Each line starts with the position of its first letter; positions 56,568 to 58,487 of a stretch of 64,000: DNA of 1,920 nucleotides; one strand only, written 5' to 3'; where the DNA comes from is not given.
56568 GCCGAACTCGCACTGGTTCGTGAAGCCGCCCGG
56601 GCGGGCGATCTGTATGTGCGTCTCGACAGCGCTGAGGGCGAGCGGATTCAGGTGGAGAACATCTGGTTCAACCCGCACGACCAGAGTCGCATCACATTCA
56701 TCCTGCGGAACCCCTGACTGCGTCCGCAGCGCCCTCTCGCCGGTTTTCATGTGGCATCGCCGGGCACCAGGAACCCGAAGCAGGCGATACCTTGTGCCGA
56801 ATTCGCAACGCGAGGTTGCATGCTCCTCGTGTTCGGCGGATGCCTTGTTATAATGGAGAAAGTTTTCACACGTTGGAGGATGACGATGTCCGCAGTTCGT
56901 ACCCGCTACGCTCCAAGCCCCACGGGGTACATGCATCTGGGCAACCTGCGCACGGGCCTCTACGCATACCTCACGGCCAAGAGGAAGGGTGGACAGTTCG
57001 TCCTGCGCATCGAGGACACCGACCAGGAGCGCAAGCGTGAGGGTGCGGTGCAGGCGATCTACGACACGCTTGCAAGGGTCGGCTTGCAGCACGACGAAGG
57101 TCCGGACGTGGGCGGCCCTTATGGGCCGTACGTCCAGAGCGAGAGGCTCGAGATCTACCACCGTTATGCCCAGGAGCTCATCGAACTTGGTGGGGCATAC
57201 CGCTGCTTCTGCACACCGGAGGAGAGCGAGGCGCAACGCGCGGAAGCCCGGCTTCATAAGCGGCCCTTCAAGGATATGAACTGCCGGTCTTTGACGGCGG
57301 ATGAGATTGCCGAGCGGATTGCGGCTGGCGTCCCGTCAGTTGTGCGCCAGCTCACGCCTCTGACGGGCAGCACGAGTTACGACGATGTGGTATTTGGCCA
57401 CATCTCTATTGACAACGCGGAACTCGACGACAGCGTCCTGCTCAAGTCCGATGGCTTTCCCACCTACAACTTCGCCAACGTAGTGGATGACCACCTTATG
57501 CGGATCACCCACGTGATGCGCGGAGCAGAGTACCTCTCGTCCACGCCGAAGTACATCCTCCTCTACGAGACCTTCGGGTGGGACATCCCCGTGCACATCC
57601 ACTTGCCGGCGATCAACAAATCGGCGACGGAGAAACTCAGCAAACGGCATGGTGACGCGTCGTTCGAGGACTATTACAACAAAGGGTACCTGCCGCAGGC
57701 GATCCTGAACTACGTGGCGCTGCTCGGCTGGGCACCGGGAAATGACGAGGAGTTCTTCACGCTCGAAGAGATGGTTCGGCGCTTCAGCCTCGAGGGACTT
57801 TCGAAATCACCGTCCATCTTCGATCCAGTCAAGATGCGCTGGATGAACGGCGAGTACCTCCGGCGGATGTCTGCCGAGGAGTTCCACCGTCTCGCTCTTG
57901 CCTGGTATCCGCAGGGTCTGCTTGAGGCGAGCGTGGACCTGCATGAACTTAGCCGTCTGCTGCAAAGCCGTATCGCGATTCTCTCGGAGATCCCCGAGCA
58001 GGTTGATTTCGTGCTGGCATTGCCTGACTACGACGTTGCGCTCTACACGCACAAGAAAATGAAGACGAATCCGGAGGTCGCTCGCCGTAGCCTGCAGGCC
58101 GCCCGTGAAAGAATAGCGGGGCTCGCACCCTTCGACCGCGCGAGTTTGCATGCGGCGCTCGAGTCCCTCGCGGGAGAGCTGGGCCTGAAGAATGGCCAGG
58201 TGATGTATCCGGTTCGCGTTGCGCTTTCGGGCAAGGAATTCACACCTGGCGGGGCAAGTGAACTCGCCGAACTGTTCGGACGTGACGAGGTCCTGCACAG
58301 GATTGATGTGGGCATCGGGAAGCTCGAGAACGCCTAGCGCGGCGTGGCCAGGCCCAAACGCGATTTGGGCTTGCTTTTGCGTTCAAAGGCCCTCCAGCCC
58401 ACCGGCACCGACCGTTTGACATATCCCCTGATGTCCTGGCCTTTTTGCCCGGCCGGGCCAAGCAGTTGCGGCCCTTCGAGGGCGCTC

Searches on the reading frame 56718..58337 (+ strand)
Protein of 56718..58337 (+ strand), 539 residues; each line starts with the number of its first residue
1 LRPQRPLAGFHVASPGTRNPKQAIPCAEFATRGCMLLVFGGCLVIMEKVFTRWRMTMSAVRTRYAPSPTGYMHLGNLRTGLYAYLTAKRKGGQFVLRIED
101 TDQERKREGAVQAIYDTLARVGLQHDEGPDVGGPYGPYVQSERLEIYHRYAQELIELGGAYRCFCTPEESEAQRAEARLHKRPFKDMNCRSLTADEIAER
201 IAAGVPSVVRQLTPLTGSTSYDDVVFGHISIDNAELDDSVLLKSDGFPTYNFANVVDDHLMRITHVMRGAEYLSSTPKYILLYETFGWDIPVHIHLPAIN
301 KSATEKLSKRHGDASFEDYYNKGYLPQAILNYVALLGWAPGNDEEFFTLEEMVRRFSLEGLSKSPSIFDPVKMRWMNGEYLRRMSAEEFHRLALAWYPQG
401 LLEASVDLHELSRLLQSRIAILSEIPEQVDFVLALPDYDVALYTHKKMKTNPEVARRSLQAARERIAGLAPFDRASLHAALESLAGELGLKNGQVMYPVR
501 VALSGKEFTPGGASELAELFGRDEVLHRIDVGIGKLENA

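Call 9: search_protein_families(library=pfam, proteins=[window:56718-58337:+], max_evalue=0.00001)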
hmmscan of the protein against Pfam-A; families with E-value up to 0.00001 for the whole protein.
window:56718-58337:+ (539 aa): 2 families
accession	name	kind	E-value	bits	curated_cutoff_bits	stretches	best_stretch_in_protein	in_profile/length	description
PF00749.27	tRNA-synt_1c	-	4e-98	328.6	23.4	1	60-375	2-314/314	tRNA synthetases class I (E and Q), catalytic domain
PF19269.4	Anticodon_2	-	1.5e-38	132.8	23.6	1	389-533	2-141/141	Anticodon binding domain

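Call 54: find_homologous_proteins(query=window:56850-58337:+, max_evalue=1e-50)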
Query window:56850-58337:+ (495 aa): 8000 proteins with E <= 1e-50 among 8000 candidates; the best 120 are listed.
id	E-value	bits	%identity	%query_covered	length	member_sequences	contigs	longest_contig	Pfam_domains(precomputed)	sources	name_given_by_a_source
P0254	0.0e+0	1091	99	98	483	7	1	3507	PF19269.5,PF00749.28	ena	-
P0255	3.7e-277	938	84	97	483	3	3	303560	PF19269.5,PF00749.28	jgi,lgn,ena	-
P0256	4.3e-271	918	83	97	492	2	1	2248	PF19269.5,PF00749.28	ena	-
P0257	1.3e-269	913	81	97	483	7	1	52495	PF19269.5,PF00749.28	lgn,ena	-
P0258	1.1e-268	910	82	96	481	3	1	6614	PF19269.5,PF00749.28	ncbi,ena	-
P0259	2.2e-267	906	82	97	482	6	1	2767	PF19269.5,PF00749.28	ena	-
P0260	8.7e-264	894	82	94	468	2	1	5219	PF19269.5,PF00749.28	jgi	jgi:glutamyl-tRNA synthetase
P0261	4.7e-262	888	81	97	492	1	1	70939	PF19269.5,PF00749.28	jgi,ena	-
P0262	6.2e-258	874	79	97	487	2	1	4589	PF19269.5,PF00749.28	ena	-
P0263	4.5e-256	868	78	97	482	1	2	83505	PF19269.5,PF00749.28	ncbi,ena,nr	ncbi:MAG: glutamate--tRNA ligase [Thermaerobacter sp.]|nr:glutamate--tRNA ligase [Thermaerobacter sp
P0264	5.2e-251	852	76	97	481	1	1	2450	PF19269.5,PF00749.28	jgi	jgi:glutamyl-tRNA synthetase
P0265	8.8e-248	841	75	97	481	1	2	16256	PF19269.5,PF00749.28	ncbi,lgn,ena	-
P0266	1.1e-243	827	74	97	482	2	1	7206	PF19269.5,PF00749.28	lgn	-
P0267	1.6e-242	824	76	97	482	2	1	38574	PF19269.5,PF00749.28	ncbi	-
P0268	3.5e-225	766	68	97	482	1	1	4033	PF19269.5,PF00749.28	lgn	-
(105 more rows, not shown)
